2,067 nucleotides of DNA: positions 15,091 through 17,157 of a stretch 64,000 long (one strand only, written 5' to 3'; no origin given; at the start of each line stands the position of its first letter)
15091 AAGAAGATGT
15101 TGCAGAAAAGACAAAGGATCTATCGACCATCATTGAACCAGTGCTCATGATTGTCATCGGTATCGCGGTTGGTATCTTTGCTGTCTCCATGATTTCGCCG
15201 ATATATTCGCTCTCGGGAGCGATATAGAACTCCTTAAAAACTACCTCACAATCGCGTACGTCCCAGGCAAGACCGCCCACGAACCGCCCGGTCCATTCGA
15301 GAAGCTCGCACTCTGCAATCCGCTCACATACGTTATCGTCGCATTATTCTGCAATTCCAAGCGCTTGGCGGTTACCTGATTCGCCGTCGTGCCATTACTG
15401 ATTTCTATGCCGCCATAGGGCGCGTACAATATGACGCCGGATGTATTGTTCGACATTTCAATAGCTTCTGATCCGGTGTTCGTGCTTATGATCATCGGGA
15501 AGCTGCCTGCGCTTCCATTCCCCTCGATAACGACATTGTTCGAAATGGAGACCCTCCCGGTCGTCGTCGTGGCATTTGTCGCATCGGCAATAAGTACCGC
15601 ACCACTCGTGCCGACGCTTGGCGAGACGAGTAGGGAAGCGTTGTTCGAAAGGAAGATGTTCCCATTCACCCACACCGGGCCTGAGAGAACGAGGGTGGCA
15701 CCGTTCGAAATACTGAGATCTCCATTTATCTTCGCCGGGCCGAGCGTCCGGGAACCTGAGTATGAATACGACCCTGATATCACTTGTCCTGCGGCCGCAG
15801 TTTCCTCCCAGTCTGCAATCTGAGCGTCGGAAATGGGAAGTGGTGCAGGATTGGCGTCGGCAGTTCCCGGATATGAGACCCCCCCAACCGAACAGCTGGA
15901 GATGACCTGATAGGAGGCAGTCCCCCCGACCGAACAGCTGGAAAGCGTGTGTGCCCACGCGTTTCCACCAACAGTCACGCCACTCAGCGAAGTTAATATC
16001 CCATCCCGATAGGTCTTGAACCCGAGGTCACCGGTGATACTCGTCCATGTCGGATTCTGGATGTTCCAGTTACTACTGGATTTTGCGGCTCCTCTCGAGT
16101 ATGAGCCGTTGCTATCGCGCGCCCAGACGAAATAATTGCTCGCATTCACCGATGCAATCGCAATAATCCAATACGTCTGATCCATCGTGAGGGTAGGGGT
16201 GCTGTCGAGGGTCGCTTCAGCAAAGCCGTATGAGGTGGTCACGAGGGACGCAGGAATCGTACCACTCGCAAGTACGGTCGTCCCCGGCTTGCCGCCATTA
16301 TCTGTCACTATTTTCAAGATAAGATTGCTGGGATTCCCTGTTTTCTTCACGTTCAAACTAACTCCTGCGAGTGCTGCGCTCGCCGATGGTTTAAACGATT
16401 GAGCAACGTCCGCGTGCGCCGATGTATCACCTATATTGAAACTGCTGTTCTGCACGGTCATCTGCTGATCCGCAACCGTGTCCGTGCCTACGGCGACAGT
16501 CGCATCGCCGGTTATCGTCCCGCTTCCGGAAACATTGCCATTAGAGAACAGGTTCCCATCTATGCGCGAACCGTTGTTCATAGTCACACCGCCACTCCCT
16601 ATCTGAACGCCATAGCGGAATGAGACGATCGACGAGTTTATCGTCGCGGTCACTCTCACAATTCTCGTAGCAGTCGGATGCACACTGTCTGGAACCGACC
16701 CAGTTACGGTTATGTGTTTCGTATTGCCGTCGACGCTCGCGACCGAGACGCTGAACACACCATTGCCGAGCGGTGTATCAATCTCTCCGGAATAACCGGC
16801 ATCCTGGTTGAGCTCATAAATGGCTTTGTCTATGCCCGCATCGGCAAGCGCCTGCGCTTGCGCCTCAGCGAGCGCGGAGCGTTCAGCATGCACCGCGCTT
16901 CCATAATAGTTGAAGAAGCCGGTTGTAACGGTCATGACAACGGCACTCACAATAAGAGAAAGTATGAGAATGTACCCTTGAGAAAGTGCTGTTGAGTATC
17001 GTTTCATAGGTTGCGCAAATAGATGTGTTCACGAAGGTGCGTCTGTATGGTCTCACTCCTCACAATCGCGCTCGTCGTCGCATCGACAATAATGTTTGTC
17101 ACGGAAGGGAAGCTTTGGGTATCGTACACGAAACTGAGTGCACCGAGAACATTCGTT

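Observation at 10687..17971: Type IV pilus locus with two Sec-secreted proteins between pilB and pilC and a 588-aa β-helix-like pseudopilin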

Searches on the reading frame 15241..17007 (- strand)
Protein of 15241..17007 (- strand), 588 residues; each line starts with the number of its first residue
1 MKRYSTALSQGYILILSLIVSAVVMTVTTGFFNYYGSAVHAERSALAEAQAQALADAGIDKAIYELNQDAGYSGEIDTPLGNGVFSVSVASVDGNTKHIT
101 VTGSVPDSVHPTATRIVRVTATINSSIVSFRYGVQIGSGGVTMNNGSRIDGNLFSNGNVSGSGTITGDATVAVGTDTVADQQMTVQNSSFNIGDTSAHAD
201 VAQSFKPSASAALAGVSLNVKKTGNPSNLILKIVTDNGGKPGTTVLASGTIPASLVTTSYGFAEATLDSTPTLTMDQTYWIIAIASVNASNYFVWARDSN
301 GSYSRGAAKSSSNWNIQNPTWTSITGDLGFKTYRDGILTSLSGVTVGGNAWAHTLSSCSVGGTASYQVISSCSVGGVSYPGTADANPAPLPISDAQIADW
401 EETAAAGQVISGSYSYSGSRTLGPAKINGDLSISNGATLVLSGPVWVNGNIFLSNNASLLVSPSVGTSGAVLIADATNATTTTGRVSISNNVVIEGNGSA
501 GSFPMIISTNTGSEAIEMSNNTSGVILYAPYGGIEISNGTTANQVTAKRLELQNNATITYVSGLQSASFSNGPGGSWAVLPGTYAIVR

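Call 3: search_protein_families(library=pfam, proteins=[window:15241-17007:-], max_evalue=0.1)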
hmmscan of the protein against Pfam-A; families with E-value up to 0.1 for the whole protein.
window:15241-17007:- (588 aa): 0 families

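Call 4: search_protein_families(library=ncbifam, proteins=[window:15241-17007:-], max_evalue=0.1)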
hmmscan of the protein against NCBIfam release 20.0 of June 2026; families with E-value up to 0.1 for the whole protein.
window:15241-17007:- (588 aa): 2 families
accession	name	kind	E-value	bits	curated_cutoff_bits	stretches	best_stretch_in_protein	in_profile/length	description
NF041539.1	choice_anch_R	domain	4.6e-10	39.7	30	1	190-323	9-143/155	choice-of-anchor R domain-containing protein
NF037980.1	T2SS_GspK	equivalog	0.0014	18.3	130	1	10-74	2-66/307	type II secretion system minor pseudopilin GspK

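Call 9: find_homologous_proteins(query=window:15241-17007:-)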
Query window:15241-17007:- (588 aa): 304 proteins with E <= 0.001 among 8000 candidates; the best 120 are listed.
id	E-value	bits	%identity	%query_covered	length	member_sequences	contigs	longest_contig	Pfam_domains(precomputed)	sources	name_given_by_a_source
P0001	0.0e+0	1199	95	100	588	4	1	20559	-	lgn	-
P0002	0.0e+0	1139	90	100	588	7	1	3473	-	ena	-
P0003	0.0e+0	1079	85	100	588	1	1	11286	-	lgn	-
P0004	0.0e+0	1015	81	100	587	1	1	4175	-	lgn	-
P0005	2.6e-297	1005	79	99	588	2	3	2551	-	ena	-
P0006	6.2e-285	964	77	99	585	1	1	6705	-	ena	-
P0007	7.9e-274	928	73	100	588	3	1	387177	-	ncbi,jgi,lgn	ncbi:MAG: choice-of-anchor R domain-containing protein [Candidatus Paceibacterota bacterium]|jgi:hyp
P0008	3.3e-273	926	74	99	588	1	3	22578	-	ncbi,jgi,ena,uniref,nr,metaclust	ncbi:hypothetical protein A2118_02250 [Candidatus Kaiserbacteria bacterium GWA2_50_9]|uniref:Unchara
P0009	1.0e-271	921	71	100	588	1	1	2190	-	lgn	-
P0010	2.9e-271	919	73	100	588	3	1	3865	-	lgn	-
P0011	7.7e-270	915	72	100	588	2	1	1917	-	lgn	-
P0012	2.7e-268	909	74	97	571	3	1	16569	-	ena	-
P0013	9.1e-268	908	73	97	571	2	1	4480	-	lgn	-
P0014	1.4e-267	907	72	100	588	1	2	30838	-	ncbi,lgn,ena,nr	ncbi:MAG: Uncharacterized protein G01um101449_274 [Parcubacteria group bacterium Gr01-1014_49]|nr:MA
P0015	2.9e-267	906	71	100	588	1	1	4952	-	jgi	jgi:hypothetical protein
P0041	2.9e-242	824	65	98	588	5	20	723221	-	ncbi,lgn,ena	-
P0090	1.4e-187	643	53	100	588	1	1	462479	-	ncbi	-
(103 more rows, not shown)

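Call 19: find_encoding_contigs(protein=P0007, flank=9000, max_places=1)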
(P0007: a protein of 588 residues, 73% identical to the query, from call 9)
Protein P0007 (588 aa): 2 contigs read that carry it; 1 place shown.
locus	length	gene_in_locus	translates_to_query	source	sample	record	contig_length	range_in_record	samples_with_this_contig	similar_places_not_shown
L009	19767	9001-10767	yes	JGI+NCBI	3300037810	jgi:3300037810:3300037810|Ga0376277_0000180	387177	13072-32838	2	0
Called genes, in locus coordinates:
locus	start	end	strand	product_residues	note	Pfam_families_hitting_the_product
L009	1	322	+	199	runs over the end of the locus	PF02777:Sod_Fe_C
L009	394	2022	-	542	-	PF13567:DUF4131, PF03772:Competence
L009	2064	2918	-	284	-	PF14337:Abi_alpha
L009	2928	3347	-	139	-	PF00075:RNase_H, PF13456:RVT_3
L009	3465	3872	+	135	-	-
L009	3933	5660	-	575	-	PF01368:DHH, PF02272:DHHA1 (weak), PF17768:RecJ_OB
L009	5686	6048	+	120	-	PF11969:DcpS_C, PF01230:HIT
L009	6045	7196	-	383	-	PF00162:PGK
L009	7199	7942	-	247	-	PF00121:TIM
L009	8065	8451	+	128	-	PF07963:N_methyl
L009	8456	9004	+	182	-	-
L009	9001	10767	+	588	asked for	-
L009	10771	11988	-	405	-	PF00482:T2SSF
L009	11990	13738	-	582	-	PF05157:MshEN, PF00437:T2SSE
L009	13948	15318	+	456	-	PF08529:NusA_N, PF00575:S1, PF13184:KH_NusA_1st, PF26594:KH_NusA_2nd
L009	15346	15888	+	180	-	PF00719:Pyrophosphatase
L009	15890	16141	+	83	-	-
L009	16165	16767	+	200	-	PF00574:CLP_protease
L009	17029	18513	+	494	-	PF12072:RNase_Y_N, PF00013:KH_1 (weak), PF08668:HDOD (faint), PF01966:HD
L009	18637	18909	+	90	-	PF00216:Bac_DNA_binding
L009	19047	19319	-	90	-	-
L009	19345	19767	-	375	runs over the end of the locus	PF01078:Mg_chelatase (faint), PF05496:RuvB_N, PF00158:Sigma54_activat (faint), PF13191:AAA_16 (faint), PF00004:AAA, PF07728:AAA_5, PF16193:AAA_assoc_2, PF12002:MgsA_C, +1 more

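Call 20: find_encoding_contigs(protein=P0041, flank=9000, max_places=1)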
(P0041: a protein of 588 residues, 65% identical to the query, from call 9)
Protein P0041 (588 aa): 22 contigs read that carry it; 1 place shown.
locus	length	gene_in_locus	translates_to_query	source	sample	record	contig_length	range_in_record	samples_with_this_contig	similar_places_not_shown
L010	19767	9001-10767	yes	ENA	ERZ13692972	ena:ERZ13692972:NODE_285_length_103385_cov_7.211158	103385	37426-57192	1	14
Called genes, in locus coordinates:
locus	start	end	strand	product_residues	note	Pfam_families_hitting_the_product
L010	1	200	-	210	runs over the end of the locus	PF02163:Peptidase_M50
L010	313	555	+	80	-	PF00830:Ribosomal_L28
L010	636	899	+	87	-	-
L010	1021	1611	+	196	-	PF02777:Sod_Fe_C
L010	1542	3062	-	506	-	PF13567:DUF4131, PF03772:Competence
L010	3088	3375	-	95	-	-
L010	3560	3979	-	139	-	PF00075:RNase_H, PF13456:RVT_3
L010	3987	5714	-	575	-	PF01368:DHH, PF02272:DHHA1 (weak), PF17768:RecJ_OB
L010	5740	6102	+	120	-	PF11969:DcpS_C, PF01230:HIT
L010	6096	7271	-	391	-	PF00162:PGK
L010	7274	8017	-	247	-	PF00121:TIM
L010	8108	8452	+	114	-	-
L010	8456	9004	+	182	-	-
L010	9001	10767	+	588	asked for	-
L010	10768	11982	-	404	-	PF00482:T2SSF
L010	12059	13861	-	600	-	PF05157:MshEN, PF00437:T2SSE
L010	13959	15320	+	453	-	PF08529:NusA_N, PF00575:S1, PF13184:KH_NusA_1st, PF26594:KH_NusA_2nd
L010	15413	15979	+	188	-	PF00719:Pyrophosphatase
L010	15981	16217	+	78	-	-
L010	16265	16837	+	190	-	PF00574:CLP_protease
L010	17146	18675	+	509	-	PF12072:RNase_Y_N, PF00013:KH_1 (weak), PF08668:HDOD (faint), PF01966:HD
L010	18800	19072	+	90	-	PF00216:Bac_DNA_binding, PF18291:HU-HIG (weak)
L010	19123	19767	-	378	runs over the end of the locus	PF01078:Mg_chelatase (faint), PF05496:RuvB_N, PF00158:Sigma54_activat (faint), PF00004:AAA, PF07728:AAA_5, PF13173:AAA_14 (weak), PF16193:AAA_assoc_2, PF12002:MgsA_C, +2 more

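Call 21: find_encoding_contigs(protein=P0090, flank=9000, max_places=1)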
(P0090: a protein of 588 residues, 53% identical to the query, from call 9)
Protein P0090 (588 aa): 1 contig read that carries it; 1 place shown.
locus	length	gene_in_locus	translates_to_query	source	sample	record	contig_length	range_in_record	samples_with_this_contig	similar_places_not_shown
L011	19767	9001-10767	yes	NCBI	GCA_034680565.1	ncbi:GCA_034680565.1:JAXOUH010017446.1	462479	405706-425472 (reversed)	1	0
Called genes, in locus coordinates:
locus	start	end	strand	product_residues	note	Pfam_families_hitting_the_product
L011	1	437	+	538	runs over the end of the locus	PF07690:MFS_1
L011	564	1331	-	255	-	-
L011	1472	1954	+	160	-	PF11188:DUF2975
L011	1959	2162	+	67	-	PF13443:HTH_26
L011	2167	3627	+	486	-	PF13687:DUF4153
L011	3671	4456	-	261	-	PF00413:Peptidase_M10 (weak)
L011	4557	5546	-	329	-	-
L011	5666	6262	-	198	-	PF01872:RibD_C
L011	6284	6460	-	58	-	-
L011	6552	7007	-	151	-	-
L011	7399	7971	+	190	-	-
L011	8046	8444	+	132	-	-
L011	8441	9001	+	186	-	PF07963:N_methyl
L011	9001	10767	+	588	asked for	-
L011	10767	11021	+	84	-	-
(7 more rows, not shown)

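Call 22: predict_structure(alignment_id=A1)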
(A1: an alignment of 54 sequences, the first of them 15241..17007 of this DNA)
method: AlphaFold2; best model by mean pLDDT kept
length: 588 residues; sequences in the alignment: 54
mean_pLDDT: 84.4   pTM: 0.69
mean pLDDT of the five models: 84.4, 83.6, 83.2, 82.1, 78.9
residues with pLDDT >= 90: 251; 70-90: 268; 50-70: 54; < 50: 15
segments of 3 or more residues with pLDDT < 50: 1-6, 124-126, 573-575
pLDDT, mean of each block of 10 residues (from residue 1): 46 75 84 80 84 81 62 79 89 71 90 90 57 83 92 91 92 83 91 77 94 90 79 93 90 78 85 94 84 90 91 83 93 85 93 95 92 93 83 78 89 93 93 94 93 94 80 83 90 84 87 91 85 91 91 90 57 55 78
secondary structure, 60 per line:
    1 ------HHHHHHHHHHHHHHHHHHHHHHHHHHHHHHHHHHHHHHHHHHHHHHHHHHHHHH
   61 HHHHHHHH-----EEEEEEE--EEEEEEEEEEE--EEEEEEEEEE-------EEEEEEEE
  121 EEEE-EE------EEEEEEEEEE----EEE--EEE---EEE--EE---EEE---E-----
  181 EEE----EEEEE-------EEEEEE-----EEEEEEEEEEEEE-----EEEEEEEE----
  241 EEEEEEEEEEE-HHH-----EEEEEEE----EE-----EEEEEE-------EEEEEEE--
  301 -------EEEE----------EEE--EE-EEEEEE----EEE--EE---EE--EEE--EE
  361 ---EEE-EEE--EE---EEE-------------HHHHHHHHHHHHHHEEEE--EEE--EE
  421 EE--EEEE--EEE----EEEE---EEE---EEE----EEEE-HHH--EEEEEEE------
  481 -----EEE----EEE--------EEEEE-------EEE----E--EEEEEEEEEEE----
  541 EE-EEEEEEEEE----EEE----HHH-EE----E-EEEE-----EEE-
elements in order: H7-68 E74-80 E83-93 E96-105 E113-124 E134-143 E148-150 E153-155 E159-161 E169-171 E181-183 E188-192 E200-205 E211-223 E229-236 E241-251 E261-267 E279-284 E292-298 E308-311 E322-324 E330-335 E340-342 E354-356 E364-366 E368-370 E378-380 H394-407 E408-411 E414-416 E419-422 E425-428 E431-433 E438-441 E445-447 E451-453 E458-461 E468-474 E486-488 E493-495 E504-508 E516-518 E526-536 E544-552 E557-559 E576-579 E585-587

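Call 58: fold_search(model_id=the predicted structure, library=pdb)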
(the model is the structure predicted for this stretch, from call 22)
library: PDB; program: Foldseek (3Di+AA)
matches with E <= 10: 426; with E <= 0.001: 5
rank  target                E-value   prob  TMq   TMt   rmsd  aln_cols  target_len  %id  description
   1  8h2i_bG               1.8e-05  1.00  0.18  0.21  15.9       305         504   10  Near-atomic structure of five-fold averaged PBCV-1 capsid (released 2022-11-16)
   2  6qvi_C                5.0e-05  0.98  0.18  0.21  22.0       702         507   11  Crystal structure of competence-associated pilin ComZ from Thermus thermophilus (released 2019-05-29)
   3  9euf_0                1.6e-04  1.00  0.19  0.11   4.6       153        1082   20  Cryo-EM structure of Staphylococcus aureus bacteriophage phi812 baseplate in the pre-contraction state - complete (released 2025-04-09)
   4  8zdp_v                7.3e-04  1.00  0.20  0.16   8.5       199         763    9  Cryo-EM structure of Mycobacteriophage Douge Central fiber (gp20) (released 2025-06-25)
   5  8zdq_v                7.3e-04  1.00  0.20  0.14   8.5       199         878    9  Cryo-EM structure of Mycobacteriophage Douge complete baseplate (gp13, gp17, gp23, gp16, gp18 and gp20) (released 2025-06-25)
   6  5uyt_B                1.6e-03  0.35  0.11  0.15  20.6       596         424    9  Crystal structure of ice binding protein from an Antarctic bacterium Flavobacteriaceae (released 2017-10-25)
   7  4jdo_D                3.3e-03  0.96  0.14  0.31  14.5       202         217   14  Secreted chlamydial protein pgp3, coiled-coil deletion (released 2013-06-05)
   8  4jdo_B                3.5e-03  0.99  0.15  0.33  10.1       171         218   13  Secreted chlamydial protein pgp3, coiled-coil deletion (released 2013-06-05)
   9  4ru5_C                3.5e-03  0.11  0.08  0.08  20.4       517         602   10  Crystal Structure of the Pseudomonas phage phi297 tailspike gp61 (released 2015-11-18)
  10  4jdo_H                4.4e-03  0.99  0.15  0.33   9.9       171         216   13  Secreted chlamydial protein pgp3, coiled-coil deletion (released 2013-06-05)
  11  4jdn_C                4.9e-03  0.99  0.15  0.43  10.1       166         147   12  Secreted Chlamydial Protein PGP3, C-terminal Domain (released 2013-06-05)
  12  4jdm_B                5.9e-03  0.93  0.11  0.21  15.0       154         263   10  Secreted Chlamydial Protein PGP3, full-length (released 2013-06-05)
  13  4jdn_A                6.2e-03  0.99  0.15  0.43  10.0       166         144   12  Secreted Chlamydial Protein PGP3, C-terminal Domain (released 2013-06-05)
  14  4jdo_A                6.5e-03  0.99  0.15  0.34   9.3       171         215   14  Secreted chlamydial protein pgp3, coiled-coil deletion (released 2013-06-05)
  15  5uyt_A                6.8e-03  0.16  0.10  0.13  20.4       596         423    9  Crystal structure of ice binding protein from an Antarctic bacterium Flavobacteriaceae (released 2017-10-25)
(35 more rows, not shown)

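Call 65: find_encoding_contigs(protein=P0001, flank=9000, max_places=1)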
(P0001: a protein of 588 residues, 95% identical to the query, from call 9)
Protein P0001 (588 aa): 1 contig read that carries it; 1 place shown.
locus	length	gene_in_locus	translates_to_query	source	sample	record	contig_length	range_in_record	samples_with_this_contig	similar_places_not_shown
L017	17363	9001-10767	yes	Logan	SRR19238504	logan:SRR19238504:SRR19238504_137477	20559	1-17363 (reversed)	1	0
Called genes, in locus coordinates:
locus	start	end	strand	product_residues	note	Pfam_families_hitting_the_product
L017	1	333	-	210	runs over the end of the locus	PF02163:Peptidase_M50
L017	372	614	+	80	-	PF00830:Ribosomal_L28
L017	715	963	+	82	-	-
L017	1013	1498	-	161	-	-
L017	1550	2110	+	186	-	PF02777:Sod_Fe_C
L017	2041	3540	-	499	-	PF13567:DUF4131, PF03772:Competence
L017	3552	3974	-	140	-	PF00075:RNase_H, PF13456:RVT_3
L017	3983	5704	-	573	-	PF01368:DHH, PF02272:DHHA1, PF17768:RecJ_OB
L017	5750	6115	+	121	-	PF11969:DcpS_C, PF01230:HIT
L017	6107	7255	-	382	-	PF00162:PGK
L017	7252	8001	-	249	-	PF00121:TIM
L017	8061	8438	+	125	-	PF07963:N_methyl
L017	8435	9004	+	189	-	-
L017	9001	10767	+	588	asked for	-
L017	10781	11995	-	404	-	PF00482:T2SSF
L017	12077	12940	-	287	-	-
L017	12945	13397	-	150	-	-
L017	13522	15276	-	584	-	PF05157:MshEN, PF00437:T2SSE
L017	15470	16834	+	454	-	PF08529:NusA_N, PF00575:S1, PF13184:KH_NusA_1st, PF26594:KH_NusA_2nd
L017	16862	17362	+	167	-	?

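Call 66: find_encoding_contigs(protein=P0003, flank=9000, max_places=1)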
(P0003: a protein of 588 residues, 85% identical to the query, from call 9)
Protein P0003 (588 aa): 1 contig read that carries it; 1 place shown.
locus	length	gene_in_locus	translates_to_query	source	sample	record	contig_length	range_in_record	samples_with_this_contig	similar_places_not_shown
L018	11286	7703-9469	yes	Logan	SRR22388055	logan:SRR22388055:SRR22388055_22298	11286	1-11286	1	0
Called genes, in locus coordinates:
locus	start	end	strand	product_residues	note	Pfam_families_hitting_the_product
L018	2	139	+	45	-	?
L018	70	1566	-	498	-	PF13567:DUF4131, PF03772:Competence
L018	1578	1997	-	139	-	PF00075:RNase_H, PF13456:RVT_3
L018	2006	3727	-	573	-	PF01368:DHH, PF02272:DHHA1, PF17768:RecJ_OB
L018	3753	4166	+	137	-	PF11969:DcpS_C, PF01230:HIT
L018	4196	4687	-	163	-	-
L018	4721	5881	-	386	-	PF00162:PGK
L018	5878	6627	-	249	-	PF00121:TIM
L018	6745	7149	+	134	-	PF07963:N_methyl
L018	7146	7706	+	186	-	PF07963:N_methyl (weak)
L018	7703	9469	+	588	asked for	-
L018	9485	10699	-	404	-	PF00482:T2SSF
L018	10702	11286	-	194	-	?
